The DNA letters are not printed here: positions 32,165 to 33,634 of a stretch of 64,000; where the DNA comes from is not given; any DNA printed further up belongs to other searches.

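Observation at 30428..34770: Compact five-gene operon: SAM methyltransferase, GNAT, DUF169, FAD monooxygenase and MFS transporter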

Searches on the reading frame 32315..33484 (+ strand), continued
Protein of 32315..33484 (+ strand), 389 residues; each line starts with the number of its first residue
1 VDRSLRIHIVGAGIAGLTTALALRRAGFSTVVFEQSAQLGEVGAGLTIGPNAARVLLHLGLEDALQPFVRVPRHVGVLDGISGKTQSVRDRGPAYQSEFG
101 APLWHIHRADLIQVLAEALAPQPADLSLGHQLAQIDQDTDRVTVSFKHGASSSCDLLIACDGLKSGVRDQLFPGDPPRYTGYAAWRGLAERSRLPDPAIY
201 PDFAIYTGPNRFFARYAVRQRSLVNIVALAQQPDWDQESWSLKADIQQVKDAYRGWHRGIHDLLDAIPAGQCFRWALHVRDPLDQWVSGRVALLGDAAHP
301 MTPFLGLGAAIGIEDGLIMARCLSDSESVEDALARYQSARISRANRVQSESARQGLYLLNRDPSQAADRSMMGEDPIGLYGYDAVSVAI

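Call 21: find_encoding_contigs(protein=P0131, flank=6000, max_places=2)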
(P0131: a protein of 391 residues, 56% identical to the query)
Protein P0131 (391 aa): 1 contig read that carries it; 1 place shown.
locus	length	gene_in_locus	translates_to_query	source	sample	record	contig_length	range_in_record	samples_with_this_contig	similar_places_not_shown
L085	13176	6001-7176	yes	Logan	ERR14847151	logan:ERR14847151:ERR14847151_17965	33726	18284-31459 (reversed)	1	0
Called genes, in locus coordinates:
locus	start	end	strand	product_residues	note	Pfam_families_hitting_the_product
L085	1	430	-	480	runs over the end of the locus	PF00089:Trypsin, PF13365:Trypsin_2, PF00595:PDZ (weak), PF13180:PDZ_2 (faint), PF17820:PDZ_6 (weak)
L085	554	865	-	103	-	-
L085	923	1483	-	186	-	PF00753:Lactamase_B (weak)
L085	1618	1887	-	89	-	-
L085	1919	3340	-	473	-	PF01979:Amidohydro_1, PF07969:Amidohydro_3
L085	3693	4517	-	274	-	PF13733:Glyco_transf_7N (weak), PF02709:Glyco_transf_7C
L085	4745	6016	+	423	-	PF07690:MFS_1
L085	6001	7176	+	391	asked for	PF01266:DAO (faint), PF01494:FAD_binding_3, PF13450:NAD_binding_8 (weak), PF01593:Amino_oxidase (faint)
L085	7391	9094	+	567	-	PF01558:POR, PF01855:POR_N, PF02780:Transketolase_C (weak), PF17147:PFOR_II (faint)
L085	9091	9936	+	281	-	PF02775:TPP_enzyme_C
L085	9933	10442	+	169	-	PF00210:Ferritin (faint), PF02915:Rubrerythrin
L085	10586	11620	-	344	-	PF13593:SBF_like (weak), PF01758:SBF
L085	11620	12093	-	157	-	PF01451:LMWPc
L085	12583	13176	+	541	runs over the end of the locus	PF07969:Amidohydro_3, PF01979:Amidohydro_1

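Call 22: find_encoding_contigs(protein=P0139, flank=6000, max_places=2)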
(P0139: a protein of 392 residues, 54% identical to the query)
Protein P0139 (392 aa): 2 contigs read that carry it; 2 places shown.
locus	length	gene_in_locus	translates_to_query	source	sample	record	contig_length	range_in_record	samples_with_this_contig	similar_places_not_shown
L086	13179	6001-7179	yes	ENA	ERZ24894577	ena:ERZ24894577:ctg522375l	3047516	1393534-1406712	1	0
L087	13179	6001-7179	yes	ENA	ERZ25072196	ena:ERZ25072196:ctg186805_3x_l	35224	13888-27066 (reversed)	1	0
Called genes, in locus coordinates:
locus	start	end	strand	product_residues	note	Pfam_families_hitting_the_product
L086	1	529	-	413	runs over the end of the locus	PF00266:Aminotran_5, PF01053:Cys_Met_Meta_PP (weak)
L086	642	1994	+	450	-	PF00209:SNF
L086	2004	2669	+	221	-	-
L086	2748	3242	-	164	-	PF13577:SnoaL_4 (weak), PF13474:SnoaL_3, PF14534:DUF4440, PF12680:SnoaL_2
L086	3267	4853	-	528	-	PF01565:FAD_binding_4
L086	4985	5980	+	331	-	-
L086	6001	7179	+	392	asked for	PF00890:FAD_binding_2 (weak), PF01266:DAO (weak), PF01494:FAD_binding_3, PF03486:HI0933_like (faint), PF07992:Pyr_redox_2 (faint), PF13450:NAD_binding_8, PF01593:Amino_oxidase (faint)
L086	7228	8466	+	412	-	PF07690:MFS_1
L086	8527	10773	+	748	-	PF07715:Plug, PF00593:TonB_dep_Rec_b-barrel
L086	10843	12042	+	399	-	PF00144:Beta-lactamase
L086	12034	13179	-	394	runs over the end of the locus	PF07690:MFS_1, PF05977:MFS_3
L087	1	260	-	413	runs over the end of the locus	PF00266:Aminotran_5, PF01053:Cys_Met_Meta_PP (weak)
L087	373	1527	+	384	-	PF00209:SNF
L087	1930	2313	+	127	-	-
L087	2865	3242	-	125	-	-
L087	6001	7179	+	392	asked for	PF00890:FAD_binding_2 (weak), PF01266:DAO (weak), PF01494:FAD_binding_3, PF03486:HI0933_like (faint), PF07992:Pyr_redox_2 (faint), PF13450:NAD_binding_8, PF01593:Amino_oxidase (faint)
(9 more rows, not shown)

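Call 25: find_related_loci(query=A2, collection=metagenome_contigs, flank=8000)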
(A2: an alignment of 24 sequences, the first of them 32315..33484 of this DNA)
Query A2 (389 aa) in metagenome_contigs; peptide patterns used: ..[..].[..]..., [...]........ (x = any residue, [..] = any of these).
600 stretches matched a pattern (row limit reached: there are more); 590 encode a relative of the query (tblastn E <= 1e-3); the best 80 are kept; 80 distinct loci.
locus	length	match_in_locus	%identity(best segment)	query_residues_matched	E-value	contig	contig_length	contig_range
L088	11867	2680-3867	43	1-389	3e-95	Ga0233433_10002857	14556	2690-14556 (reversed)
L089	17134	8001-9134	43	9-386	3e-82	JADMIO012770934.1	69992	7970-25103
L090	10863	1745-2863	38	17-386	5e-81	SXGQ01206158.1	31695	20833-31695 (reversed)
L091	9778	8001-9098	38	24-389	2e-78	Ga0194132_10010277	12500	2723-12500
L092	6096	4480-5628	40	1-386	2e-77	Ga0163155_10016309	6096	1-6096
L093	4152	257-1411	40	1-386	2e-76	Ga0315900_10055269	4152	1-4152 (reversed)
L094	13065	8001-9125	35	17-381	5e-79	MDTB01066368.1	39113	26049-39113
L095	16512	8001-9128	37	17-389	3e-74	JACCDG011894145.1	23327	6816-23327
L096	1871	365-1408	41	1-351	9e-77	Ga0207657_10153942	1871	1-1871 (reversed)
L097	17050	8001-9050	40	7-355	1e-71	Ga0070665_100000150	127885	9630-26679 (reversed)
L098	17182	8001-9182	34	1-389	8e-72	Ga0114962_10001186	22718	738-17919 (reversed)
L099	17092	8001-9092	40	6-371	2e-73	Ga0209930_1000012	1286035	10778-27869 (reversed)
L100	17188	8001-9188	37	1-384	1e-70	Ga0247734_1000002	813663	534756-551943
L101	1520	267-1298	39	1-348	7e-72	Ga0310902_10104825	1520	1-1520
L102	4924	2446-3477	40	1-348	1e-67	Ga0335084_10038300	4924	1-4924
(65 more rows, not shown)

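Call 37: find_encoding_contigs(protein=P0143, flank=7000, max_places=2)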
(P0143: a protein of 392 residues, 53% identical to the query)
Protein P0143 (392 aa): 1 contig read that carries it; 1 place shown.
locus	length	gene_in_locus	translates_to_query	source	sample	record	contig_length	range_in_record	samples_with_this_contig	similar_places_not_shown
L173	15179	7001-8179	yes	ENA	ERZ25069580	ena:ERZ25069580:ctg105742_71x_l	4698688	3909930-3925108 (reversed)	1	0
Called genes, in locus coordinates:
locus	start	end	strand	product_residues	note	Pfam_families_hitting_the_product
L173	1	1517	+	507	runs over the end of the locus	PF03050:DDE_Tnp_IS66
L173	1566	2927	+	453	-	PF00209:SNF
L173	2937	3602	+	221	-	-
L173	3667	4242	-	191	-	PF13577:SnoaL_4, PF13474:SnoaL_3, PF14534:DUF4440, PF12680:SnoaL_2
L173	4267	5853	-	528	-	PF01565:FAD_binding_4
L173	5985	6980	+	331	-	-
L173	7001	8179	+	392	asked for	PF00890:FAD_binding_2 (weak), PF01266:DAO (weak), PF01494:FAD_binding_3, PF03486:HI0933_like (faint), PF04820:Trp_halogenase (faint), PF07992:Pyr_redox_2 (faint), PF13450:NAD_binding_8, PF01593:Amino_oxidase (faint)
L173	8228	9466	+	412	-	PF07690:MFS_1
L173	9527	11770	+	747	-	PF07715:Plug, PF00593:TonB_dep_Rec_b-barrel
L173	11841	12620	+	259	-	PF00144:Beta-lactamase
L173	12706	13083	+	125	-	PF20586:DUF6788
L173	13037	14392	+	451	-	-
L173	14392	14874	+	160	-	-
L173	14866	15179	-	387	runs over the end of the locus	PF07690:MFS_1, PF05977:MFS_3 (weak)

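Call 38: find_encoding_contigs(protein=P0155, flank=7000, max_places=2)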
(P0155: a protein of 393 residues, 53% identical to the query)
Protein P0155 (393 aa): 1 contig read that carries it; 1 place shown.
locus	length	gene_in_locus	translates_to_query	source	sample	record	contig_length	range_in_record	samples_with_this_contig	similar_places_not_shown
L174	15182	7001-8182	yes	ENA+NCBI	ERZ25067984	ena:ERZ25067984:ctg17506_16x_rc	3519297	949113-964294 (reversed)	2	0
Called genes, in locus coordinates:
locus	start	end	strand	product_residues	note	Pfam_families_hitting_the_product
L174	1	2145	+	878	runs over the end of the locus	PF04851:ResIII, PF00270:DEAD (faint)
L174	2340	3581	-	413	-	PF00266:Aminotran_5, PF00155:Aminotran_1_2 (faint), PF01053:Cys_Met_Meta_PP (weak)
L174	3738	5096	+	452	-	PF00209:SNF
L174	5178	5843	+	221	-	-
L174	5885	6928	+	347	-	-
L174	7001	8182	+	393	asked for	PF01266:DAO (weak), PF01494:FAD_binding_3, PF03486:HI0933_like (faint), PF04820:Trp_halogenase (weak), PF07992:Pyr_redox_2 (faint), PF13450:NAD_binding_8 (weak)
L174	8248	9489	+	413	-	PF07690:MFS_1, PF13347:MFS_2 (faint), PF07690:MFS_1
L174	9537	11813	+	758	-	PF07715:Plug, PF00593:TonB_dep_Rec_b-barrel, PF25183:OMP_b-brl_4 (weak)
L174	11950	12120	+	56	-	-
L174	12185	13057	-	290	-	PF08894:DUF1838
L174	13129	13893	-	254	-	-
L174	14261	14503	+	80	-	PF13560:HTH_31, PF01381:HTH_3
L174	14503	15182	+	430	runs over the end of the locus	PF13657:Couple_hipA, PF07804:HipA_C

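Call 39: find_encoding_contigs(protein=P0157, flank=7000, max_places=2)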
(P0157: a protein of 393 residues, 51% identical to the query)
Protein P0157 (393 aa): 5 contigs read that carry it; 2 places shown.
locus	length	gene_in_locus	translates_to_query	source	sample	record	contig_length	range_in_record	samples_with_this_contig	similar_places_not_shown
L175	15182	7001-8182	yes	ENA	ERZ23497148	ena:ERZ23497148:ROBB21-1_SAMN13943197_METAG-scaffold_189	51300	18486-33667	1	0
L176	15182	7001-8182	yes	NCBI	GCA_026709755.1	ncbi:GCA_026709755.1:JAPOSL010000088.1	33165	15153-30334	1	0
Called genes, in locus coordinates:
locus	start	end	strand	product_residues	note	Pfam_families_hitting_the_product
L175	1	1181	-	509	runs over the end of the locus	PF13230:GATase_4 (weak), PF13522:GATase_6, PF13537:GATase_7, PF00156:Pribosyltran (weak)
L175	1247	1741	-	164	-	PF02674:Colicin_V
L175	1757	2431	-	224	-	PF05036:SPOR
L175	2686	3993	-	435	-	PF08245:Mur_ligase_M (faint), PF02875:Mur_ligase_C, PF27239:FOL3_C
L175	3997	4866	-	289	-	PF17848:Zn_ribbon_ACC, PF01039:Carboxyl_trans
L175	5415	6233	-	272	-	PF00290:Trp_syntA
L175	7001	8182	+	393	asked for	PF01266:DAO (faint), PF01494:FAD_binding_3, PF07992:Pyr_redox_2 (faint)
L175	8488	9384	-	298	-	PF01555:N6_N4_Mtase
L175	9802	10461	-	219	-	-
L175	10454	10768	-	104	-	-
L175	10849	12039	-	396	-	PF01209:Ubie_methyltran, PF05175:MTS, PF13489:Methyltransf_23, PF13847:Methyltransf_31, PF08241:Methyltransf_11, PF08242:Methyltransf_12, PF13649:Methyltransf_25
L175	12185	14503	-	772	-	PF07715:Plug, PF00593:TonB_dep_Rec_b-barrel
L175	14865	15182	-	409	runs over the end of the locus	PF00291:PALP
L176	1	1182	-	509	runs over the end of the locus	PF13230:GATase_4 (weak), PF13522:GATase_6, PF13537:GATase_7, PF00156:Pribosyltran (weak)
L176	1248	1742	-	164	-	PF02674:Colicin_V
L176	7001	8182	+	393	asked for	PF01266:DAO (faint), PF01494:FAD_binding_3, PF07992:Pyr_redox_2 (faint)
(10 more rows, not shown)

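Call 53: search_protein_families(library=pfam, proteins=[L086:4985-5980:+, L086:2004-2669:+, L082:108-569:+], max_evalue=0.001)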
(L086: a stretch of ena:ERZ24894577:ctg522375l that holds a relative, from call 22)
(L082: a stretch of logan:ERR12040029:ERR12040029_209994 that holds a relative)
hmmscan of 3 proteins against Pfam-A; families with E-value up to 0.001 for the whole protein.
L086:4985-5980:+ (331 aa): 1 family
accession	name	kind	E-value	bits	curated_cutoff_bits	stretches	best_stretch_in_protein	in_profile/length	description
PF07883.17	Cupin_2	-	3.6e-05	23.8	27.2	0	76-103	5-31/70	Cupin domain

L086:2004-2669:+ (221 aa): 0 families

L082:108-569:+ (153 aa): 0 families

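Call 54: search_solved_structures(query=L086:4985-5980:+, max_evalue=1)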
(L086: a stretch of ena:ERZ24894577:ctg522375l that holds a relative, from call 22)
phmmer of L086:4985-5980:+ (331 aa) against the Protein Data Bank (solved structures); distinct sequences matched with E-value up to 1: 5.
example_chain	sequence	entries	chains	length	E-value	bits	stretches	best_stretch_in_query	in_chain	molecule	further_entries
2hwk_A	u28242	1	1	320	0.39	12.7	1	209-237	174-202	helicase nsP2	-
8duf_A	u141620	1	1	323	0.39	12.7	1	209-237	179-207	nsp2 protease domain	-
6bcm_A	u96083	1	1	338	0.42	12.6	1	209-237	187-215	Protease nsP2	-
5ezq_A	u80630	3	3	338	0.42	12.6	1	209-237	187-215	Non-structural Protein 2 Cysteine Protease | Protease nsP2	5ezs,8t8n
4fbo_A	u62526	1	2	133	0.71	11.8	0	110-158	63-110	Pseudomonas fluorescens agglutinin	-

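Call 55: search_protein_families(library=ncbifam, proteins=[L086:4985-5980:+, L086:2004-2669:+, L174:5885-6928:+, L086:3267-4853:-, L086:2748-3242:-, L082:108-569:+], max_evalue=0.01)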
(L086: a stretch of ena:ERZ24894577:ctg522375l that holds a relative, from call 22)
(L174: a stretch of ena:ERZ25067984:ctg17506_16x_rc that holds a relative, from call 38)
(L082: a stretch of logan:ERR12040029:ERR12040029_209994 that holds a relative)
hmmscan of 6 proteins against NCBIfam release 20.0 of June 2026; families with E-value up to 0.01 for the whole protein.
L086:4985-5980:+ (331 aa): 0 families

L086:2004-2669:+ (221 aa): 0 families

L174:5885-6928:+ (347 aa): 0 families

L086:3267-4853:- (528 aa): 13 families
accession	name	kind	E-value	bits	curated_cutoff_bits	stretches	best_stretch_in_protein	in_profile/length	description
TIGR00387.1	glcD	equivalog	7e-33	114.1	567.9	1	48-253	1-198/413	glycolate oxidase subunit GlcD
NF008408.0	PRK11230.1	equivalog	2.6e-23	82.3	897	1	9-257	19-259/499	glycolate oxidase subunit GlcD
NF049975.1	2HglutDHaseYdiJ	equivalog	9.7e-16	56.7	1350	1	47-188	54-195/1018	D-2-hydroxyglutarate dehydrogenase YdiJ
NF008439.0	PRK11282.1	equivalog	1.2e-13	50.6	284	1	67-280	21-224/358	glycolate oxidase subunit GlcE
NF053785.1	DcplphribOxDprE1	equivalog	4.3e-13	49.3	500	1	46-209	16-174/449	decaprenylphosphoryl-beta-D-ribose oxidase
TIGR01678.1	FAD_lactone_ox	subfamily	3.7e-09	36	396.8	1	46-185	16-149/438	sugar 1,4-lactone oxidase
NF008387.0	PRK11183.1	equivalog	4.1e-08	32.2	391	1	8-135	8-137/570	D-lactate dehydrogenase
NF041226.1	BagK_FevA1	equivalog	4.1e-06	25.5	800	1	48-187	44-176/453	bagremycin/ferroverdin biosynthesis FAD-dependent oxygenase BagK/FevA1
TIGR01679.1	bact_FAD_ox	subfamily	0.00012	21.1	292.25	1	47-183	14-141/419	FAD-linked oxidoreductase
NF010480.0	PRK13905.1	equivalog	0.00018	20.4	259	1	46-181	35-160/303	UDP-N-acetylmuramate dehydrogenase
NF041227.1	BagG_FevA2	exception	0.00048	18.9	850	1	52-187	53-180/455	bagremycin/ferroverdin biosynthesis FAD-dependent oxygenase BagG/FevA2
TIGR01677.1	pln_FAD_oxido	subfamily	0.0023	16.5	383.1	1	91-161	83-154/560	FAD-dependent oxidoreductase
NF041099.2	keto_glucon_epim_IolO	equivalog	0.005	16.2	300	0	46-104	40-97/269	5-keto-L-gluconate epimerase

L086:2748-3242:- (164 aa): 2 families
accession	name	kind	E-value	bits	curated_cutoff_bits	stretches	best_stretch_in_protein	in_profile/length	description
TIGR02246.1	TIGR02246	subfamily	1.4e-09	38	33.95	1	35-153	2-121/128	SgcJ/EcaC family oxidoreductase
TIGR02096.1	TIGR02096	subfamily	0.001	19.4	97.1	1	41-103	2-64/129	ketosteroid isomerase-related protein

L082:108-569:+ (153 aa): 0 families
